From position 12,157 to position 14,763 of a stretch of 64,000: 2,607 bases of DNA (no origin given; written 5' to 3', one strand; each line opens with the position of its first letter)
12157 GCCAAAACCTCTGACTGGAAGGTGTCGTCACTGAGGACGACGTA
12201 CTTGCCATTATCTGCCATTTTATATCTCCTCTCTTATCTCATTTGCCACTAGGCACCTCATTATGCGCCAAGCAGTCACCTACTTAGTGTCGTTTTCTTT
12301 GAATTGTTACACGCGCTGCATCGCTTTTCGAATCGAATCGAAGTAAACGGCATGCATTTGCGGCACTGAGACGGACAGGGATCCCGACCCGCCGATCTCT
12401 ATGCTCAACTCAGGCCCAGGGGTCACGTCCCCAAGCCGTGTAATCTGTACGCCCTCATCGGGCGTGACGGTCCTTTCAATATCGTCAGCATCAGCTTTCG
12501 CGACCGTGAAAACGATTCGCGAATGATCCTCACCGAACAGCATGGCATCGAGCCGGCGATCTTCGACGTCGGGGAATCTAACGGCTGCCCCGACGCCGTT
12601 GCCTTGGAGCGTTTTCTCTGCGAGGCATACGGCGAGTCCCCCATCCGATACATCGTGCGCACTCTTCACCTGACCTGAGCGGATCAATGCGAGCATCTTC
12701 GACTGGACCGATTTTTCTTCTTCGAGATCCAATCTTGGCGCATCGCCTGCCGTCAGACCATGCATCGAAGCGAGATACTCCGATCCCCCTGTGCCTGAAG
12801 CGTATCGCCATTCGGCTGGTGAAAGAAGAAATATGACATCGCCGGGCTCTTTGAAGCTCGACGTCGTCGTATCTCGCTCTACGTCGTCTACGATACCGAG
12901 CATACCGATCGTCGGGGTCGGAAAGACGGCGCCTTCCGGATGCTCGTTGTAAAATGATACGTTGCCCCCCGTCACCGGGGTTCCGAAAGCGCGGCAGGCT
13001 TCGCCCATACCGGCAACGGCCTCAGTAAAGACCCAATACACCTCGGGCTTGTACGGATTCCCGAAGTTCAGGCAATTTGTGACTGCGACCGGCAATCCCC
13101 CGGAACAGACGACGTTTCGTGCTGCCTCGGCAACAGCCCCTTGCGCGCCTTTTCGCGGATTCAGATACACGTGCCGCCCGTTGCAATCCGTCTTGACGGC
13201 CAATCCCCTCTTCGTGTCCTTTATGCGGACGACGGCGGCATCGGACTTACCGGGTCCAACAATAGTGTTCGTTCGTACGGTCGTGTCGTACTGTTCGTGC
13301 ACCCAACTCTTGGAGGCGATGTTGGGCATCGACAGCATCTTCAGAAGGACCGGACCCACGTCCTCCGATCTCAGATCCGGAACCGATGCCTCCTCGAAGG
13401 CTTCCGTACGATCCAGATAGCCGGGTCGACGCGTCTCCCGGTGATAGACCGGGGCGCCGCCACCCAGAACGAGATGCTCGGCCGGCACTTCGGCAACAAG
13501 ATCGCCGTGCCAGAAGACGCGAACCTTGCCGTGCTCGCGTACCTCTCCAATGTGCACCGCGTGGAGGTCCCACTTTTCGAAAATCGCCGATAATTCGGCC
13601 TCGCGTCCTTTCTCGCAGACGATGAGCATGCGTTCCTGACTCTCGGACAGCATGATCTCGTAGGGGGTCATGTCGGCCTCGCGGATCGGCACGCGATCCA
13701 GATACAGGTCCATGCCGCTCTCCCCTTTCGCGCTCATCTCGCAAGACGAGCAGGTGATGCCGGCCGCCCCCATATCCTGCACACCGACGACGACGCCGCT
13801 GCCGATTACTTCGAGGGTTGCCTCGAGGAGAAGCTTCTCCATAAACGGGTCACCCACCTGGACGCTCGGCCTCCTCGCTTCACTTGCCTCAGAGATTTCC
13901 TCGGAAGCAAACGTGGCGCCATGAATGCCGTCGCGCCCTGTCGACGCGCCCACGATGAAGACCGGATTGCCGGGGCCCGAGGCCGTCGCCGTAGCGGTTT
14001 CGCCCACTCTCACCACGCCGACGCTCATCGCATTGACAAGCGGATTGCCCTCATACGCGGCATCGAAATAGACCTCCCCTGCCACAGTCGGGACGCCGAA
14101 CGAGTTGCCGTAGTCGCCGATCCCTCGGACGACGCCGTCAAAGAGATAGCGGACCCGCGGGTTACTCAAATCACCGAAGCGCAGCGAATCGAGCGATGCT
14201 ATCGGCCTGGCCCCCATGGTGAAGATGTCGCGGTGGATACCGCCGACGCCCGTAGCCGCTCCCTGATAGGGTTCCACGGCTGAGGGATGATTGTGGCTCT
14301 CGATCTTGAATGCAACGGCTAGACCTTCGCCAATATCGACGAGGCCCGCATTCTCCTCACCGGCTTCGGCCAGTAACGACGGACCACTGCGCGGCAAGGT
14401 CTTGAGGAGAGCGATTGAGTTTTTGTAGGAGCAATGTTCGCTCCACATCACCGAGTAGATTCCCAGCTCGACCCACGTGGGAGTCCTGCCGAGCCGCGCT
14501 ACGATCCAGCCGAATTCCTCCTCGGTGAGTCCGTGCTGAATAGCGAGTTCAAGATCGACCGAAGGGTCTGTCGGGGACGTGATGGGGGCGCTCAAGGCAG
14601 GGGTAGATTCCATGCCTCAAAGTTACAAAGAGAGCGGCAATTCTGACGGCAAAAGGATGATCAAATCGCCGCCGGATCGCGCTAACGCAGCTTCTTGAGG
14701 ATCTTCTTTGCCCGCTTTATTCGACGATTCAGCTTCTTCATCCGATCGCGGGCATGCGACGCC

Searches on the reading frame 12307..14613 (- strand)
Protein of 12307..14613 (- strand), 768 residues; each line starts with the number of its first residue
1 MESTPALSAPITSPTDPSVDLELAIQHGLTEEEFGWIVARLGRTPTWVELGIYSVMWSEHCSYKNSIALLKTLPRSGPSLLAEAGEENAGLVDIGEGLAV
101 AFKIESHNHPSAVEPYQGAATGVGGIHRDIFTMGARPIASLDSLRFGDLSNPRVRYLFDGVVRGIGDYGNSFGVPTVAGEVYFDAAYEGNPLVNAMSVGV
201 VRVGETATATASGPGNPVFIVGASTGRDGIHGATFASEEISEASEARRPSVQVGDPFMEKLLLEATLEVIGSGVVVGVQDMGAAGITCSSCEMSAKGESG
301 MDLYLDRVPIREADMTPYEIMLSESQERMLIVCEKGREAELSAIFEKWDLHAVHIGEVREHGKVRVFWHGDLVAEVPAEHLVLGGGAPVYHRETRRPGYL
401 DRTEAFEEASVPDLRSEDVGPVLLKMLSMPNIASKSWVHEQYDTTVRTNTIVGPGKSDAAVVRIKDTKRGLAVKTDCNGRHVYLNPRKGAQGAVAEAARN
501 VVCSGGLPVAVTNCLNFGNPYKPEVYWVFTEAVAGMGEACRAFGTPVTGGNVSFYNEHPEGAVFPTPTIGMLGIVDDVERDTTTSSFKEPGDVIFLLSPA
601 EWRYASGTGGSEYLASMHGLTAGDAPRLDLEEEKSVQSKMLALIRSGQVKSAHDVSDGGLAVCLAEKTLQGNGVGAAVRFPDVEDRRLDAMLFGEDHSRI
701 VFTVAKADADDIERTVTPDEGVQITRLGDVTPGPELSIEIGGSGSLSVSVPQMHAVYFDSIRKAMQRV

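Call 34: search_protein_families(library=pfam, proteins=[window:12307-14613:-], max_evalue=0.00001)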
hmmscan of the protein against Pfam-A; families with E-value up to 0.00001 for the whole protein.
window:12307-14613:- (768 aa): 3 families
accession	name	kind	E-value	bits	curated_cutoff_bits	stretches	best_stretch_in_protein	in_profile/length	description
PF02769.27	AIRS_C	-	2e-58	197.4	23.1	2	214-368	2-155/156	AIR synthase related protein, C-terminal domain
PF00586.29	AIRS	-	4.7e-56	188.5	24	2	457-575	2-112/112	AIR synthase related protein, N-terminal domain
PF18072.6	FGAR-AT_linker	-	3.9e-14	53.3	26.6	1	26-64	9-50/50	Formylglycinamide ribonucleotide amidotransferase linker domain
